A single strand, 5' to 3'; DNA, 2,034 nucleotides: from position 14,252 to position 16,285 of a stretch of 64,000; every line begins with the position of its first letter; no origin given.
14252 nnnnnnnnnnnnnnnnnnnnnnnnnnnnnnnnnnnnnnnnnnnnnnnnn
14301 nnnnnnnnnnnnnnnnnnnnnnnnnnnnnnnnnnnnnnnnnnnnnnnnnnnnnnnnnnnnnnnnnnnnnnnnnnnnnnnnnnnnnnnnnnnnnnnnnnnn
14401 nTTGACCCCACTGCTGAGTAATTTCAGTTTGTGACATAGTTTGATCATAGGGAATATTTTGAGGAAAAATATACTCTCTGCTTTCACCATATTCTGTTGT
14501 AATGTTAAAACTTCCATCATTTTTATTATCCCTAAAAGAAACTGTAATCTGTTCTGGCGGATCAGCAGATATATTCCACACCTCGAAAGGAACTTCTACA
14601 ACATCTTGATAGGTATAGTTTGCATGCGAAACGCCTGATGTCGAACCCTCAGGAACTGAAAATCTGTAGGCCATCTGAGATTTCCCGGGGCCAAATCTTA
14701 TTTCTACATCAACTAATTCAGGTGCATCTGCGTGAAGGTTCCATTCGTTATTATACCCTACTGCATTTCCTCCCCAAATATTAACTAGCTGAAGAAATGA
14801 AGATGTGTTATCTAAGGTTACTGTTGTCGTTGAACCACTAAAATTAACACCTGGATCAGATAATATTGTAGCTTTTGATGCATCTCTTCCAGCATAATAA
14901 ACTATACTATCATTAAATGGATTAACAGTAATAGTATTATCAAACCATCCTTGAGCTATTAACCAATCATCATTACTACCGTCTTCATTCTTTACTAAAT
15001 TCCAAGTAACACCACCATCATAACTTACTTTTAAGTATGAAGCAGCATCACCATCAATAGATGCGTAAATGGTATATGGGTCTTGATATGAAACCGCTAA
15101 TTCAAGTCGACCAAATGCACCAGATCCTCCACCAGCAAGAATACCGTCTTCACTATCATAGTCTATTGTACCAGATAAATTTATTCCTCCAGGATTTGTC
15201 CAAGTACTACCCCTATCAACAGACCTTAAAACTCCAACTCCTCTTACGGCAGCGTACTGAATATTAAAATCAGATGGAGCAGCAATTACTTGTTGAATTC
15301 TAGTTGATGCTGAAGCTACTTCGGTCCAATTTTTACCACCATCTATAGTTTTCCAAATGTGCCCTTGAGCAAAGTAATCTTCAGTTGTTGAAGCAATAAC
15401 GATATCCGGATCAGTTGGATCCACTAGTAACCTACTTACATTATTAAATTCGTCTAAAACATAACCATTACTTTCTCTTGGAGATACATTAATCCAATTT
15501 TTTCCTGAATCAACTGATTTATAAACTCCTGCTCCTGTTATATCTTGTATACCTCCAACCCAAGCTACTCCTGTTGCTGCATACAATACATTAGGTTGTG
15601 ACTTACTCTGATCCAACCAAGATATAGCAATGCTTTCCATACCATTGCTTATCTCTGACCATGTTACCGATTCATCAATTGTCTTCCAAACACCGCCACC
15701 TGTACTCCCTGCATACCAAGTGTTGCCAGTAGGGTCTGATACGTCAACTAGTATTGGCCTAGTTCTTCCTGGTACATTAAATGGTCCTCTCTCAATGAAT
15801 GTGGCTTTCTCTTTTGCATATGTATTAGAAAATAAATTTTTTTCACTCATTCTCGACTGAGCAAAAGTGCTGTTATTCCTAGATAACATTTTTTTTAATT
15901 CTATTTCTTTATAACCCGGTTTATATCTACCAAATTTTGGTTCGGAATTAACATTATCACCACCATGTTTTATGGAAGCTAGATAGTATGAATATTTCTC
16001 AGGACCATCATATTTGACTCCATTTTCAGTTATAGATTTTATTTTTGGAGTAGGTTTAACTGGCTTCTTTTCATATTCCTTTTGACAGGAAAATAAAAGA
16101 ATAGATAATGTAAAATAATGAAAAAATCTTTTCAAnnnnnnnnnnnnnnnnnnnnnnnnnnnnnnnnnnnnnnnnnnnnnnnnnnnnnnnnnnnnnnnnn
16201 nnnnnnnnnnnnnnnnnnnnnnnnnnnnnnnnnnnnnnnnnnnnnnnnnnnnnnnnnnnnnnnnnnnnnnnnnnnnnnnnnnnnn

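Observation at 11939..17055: Gene-conversion-like tract: two diverged paralogs share a 98.9% identical 828-bp C-terminal module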

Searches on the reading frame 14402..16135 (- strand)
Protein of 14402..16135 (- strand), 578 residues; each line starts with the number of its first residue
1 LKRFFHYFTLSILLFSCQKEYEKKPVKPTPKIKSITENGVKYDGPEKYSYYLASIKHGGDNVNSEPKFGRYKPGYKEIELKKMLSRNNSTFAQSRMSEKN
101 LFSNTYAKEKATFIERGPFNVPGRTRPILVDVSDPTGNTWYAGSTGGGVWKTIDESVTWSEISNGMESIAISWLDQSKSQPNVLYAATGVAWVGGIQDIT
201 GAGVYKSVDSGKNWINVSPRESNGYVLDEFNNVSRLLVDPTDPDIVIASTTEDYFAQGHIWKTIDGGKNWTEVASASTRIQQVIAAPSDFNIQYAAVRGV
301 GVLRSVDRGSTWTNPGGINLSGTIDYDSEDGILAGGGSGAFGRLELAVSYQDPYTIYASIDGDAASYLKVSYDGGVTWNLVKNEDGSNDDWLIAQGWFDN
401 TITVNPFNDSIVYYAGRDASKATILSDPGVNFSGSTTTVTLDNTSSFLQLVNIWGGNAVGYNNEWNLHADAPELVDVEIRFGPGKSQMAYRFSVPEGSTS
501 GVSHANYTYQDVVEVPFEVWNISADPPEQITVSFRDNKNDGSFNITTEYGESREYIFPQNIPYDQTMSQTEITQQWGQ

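Call 41: search_protein_families(library=pfam, proteins=[window:14402-16135:-], max_evalue=1)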
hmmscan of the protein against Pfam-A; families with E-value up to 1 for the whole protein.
window:14402-16135:- (578 aa): 4 families
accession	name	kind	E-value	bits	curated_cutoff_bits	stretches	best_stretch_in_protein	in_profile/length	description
PF15902.12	Sortilin-Vps10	-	1e-07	31.6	33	2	149-277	3-116/446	Sortilin, neurotensin receptor 3,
PF18805.7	LRR_10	-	0.0031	17.7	30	0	354-385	15-46/67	Leucine-rich repeat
PF15534.11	Ntox35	-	0.0057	17.7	23.6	1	253-275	8-31/78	Bacterial toxin 35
PF02012.26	BNR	-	0.057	13.9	27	0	370-379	2-11/12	BNR/Asp-box repeat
